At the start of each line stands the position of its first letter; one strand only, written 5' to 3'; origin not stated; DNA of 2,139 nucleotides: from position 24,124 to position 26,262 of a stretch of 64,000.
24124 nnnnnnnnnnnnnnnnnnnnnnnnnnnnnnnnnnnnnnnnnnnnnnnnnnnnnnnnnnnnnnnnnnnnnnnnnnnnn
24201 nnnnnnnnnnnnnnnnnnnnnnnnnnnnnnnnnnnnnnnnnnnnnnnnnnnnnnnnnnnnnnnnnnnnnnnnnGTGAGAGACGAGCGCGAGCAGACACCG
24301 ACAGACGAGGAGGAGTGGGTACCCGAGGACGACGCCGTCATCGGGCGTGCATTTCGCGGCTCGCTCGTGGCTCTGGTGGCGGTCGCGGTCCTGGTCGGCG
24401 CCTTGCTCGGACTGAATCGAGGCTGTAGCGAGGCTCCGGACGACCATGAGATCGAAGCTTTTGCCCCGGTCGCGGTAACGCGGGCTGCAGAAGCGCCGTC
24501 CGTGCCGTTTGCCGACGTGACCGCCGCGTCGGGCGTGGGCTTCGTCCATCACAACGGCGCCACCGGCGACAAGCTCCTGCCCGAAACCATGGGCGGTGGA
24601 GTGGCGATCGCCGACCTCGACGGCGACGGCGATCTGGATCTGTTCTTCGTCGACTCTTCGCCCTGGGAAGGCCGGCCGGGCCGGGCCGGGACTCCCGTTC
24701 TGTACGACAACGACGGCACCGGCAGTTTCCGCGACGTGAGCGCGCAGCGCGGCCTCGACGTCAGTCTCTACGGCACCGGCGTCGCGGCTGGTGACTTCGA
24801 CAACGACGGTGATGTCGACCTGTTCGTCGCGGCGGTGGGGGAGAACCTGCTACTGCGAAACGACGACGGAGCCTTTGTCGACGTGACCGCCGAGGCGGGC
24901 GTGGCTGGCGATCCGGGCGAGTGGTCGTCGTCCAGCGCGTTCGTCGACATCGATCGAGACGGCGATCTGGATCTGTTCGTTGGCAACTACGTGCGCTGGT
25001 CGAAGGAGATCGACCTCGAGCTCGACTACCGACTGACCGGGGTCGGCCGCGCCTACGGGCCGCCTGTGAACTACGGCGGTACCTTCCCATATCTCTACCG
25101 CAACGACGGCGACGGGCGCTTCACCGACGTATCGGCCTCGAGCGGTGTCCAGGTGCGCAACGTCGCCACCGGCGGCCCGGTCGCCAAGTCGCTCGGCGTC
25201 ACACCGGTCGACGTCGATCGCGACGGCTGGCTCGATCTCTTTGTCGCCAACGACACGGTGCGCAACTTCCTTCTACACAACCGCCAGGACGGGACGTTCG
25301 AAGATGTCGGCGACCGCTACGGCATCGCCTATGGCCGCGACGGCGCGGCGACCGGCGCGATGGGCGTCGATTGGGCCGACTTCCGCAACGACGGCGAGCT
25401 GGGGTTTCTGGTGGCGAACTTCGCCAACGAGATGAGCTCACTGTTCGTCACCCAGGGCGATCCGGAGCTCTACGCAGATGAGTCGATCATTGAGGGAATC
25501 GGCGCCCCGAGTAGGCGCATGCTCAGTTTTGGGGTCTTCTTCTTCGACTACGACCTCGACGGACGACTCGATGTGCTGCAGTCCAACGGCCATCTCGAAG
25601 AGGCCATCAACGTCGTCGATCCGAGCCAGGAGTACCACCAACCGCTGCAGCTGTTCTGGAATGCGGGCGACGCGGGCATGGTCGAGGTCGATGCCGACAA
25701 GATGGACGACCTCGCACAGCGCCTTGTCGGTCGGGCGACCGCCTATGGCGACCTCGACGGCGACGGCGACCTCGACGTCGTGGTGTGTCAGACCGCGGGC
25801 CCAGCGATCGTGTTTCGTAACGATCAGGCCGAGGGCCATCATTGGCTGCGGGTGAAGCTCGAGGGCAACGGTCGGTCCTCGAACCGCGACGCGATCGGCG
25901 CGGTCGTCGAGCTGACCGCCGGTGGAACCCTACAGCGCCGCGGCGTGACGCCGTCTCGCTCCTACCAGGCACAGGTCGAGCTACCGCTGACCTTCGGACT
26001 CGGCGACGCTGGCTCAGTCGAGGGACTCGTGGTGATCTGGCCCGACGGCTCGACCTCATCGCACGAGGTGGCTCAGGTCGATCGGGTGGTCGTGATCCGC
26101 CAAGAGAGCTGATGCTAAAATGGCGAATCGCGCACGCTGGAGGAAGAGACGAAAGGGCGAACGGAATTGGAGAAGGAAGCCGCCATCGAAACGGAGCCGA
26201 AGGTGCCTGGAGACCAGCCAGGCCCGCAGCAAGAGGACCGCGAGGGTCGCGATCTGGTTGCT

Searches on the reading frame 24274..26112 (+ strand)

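Call 8: search_protein_families(library=pfam, proteins=[window:24274-26112:+], max_evalue=0.001)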
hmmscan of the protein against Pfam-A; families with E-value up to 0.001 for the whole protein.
window:24274-26112:+ (612 aa): 3 families
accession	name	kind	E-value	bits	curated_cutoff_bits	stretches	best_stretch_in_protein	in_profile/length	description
PF13517.12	FG-GAP_3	-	1.4e-37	128.6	26.9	5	174-236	1-61/61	FG-GAP-like repeat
PF07593.17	UnbV_ASPIC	-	3.2e-16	59.4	23.4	1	540-605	1-66/68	ASPIC and UnbV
PF01839.29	FG-GAP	-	1.9e-11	44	22.1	0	167-199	2-32/37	FG-GAP repeat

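Call 26: search_protein_families(library=ncbifam, proteins=[window:24274-26112:+], max_evalue=0.01)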
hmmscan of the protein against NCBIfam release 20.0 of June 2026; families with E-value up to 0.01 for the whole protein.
window:24274-26112:+ (612 aa): 0 families
